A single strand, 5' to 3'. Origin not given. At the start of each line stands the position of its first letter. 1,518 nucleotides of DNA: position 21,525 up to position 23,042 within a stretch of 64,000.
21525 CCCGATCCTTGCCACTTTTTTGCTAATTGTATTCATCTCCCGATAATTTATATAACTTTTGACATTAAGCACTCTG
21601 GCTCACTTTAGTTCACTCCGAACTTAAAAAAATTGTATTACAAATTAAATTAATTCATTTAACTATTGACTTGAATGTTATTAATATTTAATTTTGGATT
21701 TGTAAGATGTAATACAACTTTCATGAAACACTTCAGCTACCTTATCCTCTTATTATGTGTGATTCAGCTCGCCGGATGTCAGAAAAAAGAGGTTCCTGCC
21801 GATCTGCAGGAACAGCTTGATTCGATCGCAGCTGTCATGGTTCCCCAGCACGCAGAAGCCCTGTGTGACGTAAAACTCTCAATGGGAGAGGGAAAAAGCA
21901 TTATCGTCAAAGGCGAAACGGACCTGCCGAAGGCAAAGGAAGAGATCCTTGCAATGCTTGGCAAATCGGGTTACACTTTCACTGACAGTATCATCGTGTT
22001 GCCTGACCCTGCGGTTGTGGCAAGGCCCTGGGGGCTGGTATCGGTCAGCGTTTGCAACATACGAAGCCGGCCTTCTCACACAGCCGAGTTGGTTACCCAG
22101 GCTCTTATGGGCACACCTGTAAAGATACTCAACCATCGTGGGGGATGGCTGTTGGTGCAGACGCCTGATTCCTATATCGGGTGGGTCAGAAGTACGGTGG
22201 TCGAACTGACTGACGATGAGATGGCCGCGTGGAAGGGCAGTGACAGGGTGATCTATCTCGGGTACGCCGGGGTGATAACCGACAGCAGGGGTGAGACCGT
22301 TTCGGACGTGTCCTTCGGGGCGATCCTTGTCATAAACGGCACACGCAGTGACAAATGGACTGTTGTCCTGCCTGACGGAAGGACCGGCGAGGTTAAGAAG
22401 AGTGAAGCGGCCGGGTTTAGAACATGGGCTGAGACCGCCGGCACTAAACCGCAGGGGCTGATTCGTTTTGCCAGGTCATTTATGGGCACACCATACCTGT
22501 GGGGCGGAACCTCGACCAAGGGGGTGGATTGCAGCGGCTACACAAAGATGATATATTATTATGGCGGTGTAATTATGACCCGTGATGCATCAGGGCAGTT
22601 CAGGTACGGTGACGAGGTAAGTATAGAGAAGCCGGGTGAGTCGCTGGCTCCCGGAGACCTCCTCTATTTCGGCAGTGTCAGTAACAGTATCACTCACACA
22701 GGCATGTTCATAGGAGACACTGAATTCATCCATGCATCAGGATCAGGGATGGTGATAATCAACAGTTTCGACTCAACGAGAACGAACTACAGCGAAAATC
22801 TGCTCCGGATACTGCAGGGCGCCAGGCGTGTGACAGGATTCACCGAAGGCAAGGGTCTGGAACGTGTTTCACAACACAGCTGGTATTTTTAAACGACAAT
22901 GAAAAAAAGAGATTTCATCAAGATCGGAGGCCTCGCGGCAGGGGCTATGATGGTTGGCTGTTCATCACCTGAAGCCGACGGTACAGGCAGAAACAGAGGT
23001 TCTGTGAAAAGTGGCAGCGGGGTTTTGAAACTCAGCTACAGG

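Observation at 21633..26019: A recurrent palindrome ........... and a duplicated 38-bp promoter module may define a regulon for the locus-encoded GntR/FadR regulator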

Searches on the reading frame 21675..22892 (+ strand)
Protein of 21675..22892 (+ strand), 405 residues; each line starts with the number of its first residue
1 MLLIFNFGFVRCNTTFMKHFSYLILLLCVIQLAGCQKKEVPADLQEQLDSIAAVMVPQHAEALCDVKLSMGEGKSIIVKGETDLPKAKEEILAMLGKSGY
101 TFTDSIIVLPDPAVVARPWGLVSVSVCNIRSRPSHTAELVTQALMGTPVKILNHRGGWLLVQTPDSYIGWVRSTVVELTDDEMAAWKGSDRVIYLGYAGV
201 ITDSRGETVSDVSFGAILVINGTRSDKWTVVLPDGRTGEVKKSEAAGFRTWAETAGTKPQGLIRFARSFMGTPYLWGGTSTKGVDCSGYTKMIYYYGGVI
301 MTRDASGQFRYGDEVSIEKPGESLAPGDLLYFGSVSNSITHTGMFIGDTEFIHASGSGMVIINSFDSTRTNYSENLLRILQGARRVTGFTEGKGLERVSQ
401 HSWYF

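Call 10: search_protein_families(library=pfam, proteins=[window:21675-22892:+])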
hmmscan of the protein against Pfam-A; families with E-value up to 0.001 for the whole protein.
window:21675-22892:+ (405 aa): 5 families
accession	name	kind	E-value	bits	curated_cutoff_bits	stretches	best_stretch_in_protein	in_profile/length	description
PF00877.26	NLPC_P60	-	1.1e-19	70.7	23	1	271-367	1-93/105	NlpC/P60 family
PF18348.7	SH3_16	-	1.4e-14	54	25.8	1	129-173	1-46/49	Bacterial dipeptidyl-peptidase Sh3 domain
PF08239.17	SH3_3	-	6.7e-14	52.2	27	1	128-174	4-51/54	Bacterial SH3 domain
PF06347.19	SH3_4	-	1.3e-06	28.5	24.1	1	127-175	5-53/56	Bacterial SH3 domain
PF23795.1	SH3_YKFC_2nd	-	0.00018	21.7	27.4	0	204-246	13-55/57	YKFC SH3b2 domain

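Call 58: search_protein_families(library=ncbifam, proteins=[window:21723-22889:+], max_evalue=0.00001)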
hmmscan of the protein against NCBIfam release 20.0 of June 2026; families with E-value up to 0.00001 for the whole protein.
window:21723-22889:+ (389 aa): 6 families
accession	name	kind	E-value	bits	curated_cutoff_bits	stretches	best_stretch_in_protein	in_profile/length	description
NF040678.1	EntFM_CwpFM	equivalog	1.9e-13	50.3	720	1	233-348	302-414/430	enterotoxin EntFM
NF038345.1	wall_hydro_RipC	exception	2.6e-13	50.1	425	1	237-343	245-344/362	peptidoglycan hydrolase RipC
NF008096.1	PRK10838.1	equivalog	1.7e-12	47.5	186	1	252-353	77-174/189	bifunctional murein DD-endopeptidase/murein LD-carboxypeptidase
NF010495.0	PRK13914.1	equivalog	2.1e-12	46.8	647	1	245-351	368-469/481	invasion associated endopeptidase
NF033742.1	NlpC_p60_RipB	exception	1.5e-08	34.6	335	1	246-345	80-186/206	NlpC/P60 family peptidoglycan endopeptidase RipB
NF046048.1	NlpC_P60_DIP1281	equivalog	2.9e-06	26.4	517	0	244-345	453-569/587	DIP1281 family NlpC/P60 protein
